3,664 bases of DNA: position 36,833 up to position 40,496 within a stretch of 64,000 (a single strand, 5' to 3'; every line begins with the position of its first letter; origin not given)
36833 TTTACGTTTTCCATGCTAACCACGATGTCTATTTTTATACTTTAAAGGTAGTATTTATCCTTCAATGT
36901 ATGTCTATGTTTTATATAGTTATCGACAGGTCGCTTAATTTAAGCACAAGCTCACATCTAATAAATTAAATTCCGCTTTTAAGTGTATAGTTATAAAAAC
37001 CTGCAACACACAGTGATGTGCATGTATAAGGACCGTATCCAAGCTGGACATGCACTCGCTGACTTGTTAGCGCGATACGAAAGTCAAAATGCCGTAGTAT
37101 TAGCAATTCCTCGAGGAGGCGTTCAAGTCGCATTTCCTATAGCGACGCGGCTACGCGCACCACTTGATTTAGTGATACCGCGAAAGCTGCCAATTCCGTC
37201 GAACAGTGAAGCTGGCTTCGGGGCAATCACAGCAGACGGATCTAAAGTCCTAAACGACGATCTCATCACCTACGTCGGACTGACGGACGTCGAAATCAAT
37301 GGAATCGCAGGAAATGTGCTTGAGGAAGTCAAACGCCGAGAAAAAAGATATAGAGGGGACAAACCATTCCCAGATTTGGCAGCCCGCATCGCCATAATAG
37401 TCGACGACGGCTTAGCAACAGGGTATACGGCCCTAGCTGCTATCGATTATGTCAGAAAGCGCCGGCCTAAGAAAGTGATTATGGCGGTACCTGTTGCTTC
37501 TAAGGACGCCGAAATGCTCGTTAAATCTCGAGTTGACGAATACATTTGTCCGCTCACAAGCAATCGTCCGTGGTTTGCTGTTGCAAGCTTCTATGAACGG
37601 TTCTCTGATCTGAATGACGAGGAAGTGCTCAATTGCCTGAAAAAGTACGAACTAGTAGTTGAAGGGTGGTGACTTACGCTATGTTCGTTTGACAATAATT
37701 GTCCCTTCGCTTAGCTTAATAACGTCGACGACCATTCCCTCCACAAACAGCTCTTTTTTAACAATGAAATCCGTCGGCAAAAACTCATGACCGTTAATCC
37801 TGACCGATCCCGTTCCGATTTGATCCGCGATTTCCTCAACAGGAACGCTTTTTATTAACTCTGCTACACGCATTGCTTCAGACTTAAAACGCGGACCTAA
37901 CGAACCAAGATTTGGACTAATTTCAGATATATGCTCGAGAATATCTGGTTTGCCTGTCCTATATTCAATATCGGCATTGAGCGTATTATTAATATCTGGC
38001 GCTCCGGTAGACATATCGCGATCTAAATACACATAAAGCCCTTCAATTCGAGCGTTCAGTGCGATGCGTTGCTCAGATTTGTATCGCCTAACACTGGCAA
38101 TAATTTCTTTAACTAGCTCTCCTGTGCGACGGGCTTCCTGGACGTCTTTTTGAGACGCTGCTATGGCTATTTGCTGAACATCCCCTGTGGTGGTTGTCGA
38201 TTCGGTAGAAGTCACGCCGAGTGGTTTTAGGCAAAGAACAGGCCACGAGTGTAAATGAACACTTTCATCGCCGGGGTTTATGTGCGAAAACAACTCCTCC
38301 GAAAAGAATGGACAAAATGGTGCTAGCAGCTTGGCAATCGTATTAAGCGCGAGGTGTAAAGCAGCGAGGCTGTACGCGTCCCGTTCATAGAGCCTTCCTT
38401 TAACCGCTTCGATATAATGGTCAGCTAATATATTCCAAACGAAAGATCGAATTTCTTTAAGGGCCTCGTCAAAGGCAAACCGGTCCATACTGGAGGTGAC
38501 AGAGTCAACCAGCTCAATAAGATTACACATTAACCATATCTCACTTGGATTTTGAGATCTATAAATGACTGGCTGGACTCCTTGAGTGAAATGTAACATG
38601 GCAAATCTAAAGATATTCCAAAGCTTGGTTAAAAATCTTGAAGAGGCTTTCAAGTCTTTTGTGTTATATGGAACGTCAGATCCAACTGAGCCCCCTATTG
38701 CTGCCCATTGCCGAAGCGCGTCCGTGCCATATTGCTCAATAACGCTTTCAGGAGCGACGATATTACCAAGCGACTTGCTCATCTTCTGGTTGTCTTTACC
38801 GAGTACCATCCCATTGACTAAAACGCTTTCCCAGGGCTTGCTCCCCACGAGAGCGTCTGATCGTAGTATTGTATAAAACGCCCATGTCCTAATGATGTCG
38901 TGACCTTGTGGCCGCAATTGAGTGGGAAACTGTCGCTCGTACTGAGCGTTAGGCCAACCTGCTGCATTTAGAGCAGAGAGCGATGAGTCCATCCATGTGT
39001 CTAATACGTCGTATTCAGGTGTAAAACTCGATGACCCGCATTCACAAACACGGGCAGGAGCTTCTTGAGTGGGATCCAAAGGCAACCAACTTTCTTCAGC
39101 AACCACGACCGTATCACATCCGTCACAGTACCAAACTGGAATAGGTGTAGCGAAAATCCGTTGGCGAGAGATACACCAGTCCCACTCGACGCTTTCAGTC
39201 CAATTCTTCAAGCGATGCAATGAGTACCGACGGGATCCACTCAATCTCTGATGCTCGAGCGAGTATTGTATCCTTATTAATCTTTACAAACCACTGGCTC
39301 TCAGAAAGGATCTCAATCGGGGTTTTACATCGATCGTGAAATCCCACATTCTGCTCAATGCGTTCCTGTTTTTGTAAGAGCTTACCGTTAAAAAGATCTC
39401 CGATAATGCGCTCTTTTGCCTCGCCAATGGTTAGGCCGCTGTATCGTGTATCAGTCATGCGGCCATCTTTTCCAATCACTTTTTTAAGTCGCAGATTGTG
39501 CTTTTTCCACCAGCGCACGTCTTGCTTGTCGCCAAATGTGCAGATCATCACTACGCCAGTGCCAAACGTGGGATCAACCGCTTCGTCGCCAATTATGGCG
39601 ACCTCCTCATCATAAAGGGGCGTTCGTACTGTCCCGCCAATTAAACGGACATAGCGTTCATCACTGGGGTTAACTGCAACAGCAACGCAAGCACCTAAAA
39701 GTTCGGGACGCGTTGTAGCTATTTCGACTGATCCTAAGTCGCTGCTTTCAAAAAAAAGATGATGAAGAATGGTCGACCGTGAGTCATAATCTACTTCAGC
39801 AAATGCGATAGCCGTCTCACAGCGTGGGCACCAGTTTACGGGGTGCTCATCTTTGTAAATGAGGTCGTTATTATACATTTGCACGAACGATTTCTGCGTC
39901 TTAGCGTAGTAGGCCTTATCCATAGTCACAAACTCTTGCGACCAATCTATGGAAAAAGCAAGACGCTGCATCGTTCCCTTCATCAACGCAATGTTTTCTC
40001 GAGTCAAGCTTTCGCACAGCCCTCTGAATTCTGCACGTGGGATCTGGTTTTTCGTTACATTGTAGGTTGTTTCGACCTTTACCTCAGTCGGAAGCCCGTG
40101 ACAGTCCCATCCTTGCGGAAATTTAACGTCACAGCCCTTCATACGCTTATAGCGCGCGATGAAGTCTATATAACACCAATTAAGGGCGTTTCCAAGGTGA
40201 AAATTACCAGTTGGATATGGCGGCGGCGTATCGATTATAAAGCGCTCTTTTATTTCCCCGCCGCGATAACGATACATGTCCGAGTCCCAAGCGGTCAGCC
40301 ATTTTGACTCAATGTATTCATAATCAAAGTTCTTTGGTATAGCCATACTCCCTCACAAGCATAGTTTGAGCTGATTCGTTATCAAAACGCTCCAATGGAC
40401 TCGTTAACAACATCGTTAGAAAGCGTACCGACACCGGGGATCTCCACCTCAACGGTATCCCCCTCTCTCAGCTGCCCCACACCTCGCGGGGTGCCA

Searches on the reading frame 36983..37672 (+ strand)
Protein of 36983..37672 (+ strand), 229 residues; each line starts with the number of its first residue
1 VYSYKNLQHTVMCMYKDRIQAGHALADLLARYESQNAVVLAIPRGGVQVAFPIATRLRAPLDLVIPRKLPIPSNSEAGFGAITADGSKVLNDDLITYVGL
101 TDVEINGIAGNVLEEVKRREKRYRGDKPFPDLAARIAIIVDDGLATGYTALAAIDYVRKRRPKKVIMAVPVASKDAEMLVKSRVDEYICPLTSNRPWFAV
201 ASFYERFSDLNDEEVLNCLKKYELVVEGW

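Call 38: search_protein_families(library=pfam, proteins=[window:36983-37672:+], max_evalue=0.0001)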
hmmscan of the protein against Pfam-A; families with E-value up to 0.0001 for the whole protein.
window:36983-37672:+ (229 aa): 1 family
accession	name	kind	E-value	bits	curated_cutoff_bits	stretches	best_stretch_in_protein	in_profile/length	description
PF00156.33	Pribosyltran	-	2.8e-16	59.6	26.3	1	97-191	52-144/158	Phosphoribosyl transferase domain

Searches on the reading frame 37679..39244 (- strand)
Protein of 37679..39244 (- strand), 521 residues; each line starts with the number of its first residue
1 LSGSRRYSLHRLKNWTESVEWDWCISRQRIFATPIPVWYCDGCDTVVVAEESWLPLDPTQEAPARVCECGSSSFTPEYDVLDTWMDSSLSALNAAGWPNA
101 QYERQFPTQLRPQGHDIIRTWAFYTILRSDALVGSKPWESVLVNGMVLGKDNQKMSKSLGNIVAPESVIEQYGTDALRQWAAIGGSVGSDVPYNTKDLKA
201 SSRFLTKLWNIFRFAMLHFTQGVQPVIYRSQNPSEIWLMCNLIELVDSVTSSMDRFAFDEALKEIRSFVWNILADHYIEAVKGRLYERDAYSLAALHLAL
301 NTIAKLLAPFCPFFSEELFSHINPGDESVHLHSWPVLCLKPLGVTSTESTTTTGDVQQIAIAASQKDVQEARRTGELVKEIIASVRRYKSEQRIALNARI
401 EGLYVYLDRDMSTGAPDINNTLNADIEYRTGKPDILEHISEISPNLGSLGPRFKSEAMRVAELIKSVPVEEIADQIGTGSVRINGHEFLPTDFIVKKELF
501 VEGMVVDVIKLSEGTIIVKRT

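Call 80: search_protein_families(library=pfam, proteins=[window:37679-39244:-], max_evalue=0.01)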
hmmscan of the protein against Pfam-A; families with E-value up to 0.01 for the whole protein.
window:37679-39244:- (521 aa): 4 families
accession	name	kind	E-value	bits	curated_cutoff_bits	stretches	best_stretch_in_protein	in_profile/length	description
PF00133.28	tRNA-synt_1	-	7.9e-40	137.3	22.7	1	10-191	219-411/414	tRNA synthetases class I (I, L, M and V)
PF08264.19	Anticodon_1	-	7.5e-30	104.2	25.1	1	237-400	3-144/148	Anticodon-binding domain of tRNA ligase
PF09334.17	tRNA-synt_1g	-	3.5e-06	26.5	20.1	1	133-200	307-373/391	tRNA synthetases class I (M)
PF01406.26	tRNA-synt_1e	-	0.00013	21.9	27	1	128-180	228-279/301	tRNA synthetases class I (C) catalytic domain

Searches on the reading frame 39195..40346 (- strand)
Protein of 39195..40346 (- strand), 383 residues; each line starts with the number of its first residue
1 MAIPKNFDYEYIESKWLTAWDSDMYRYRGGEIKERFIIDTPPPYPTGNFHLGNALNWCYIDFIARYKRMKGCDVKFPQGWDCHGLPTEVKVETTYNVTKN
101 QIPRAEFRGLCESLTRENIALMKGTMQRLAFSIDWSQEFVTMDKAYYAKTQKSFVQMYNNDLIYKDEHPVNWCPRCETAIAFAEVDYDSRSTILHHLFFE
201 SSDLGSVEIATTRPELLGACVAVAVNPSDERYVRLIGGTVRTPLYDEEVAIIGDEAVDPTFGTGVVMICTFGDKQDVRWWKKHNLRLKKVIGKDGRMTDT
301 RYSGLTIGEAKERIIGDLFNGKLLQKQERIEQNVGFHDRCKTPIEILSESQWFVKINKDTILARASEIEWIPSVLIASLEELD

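Call 80: search_protein_families(library=pfam, proteins=[window:39195-40346:-], max_evalue=0.01)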
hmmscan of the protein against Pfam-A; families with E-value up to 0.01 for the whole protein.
window:39195-40346:- (383 aa): 3 families
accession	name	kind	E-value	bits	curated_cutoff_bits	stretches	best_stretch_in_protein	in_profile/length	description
PF00133.28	tRNA-synt_1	-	9.7e-50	169.9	22.7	1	16-374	2-216/414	tRNA synthetases class I (I, L, M and V)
PF09334.17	tRNA-synt_1g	-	9.1e-14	51.4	20.1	1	37-180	2-130/391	tRNA synthetases class I (M)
PF13603.12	tRNA-synt_1_2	-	4.8e-06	26.6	25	1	237-306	86-155/185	Leucyl-tRNA synthetase, editing domain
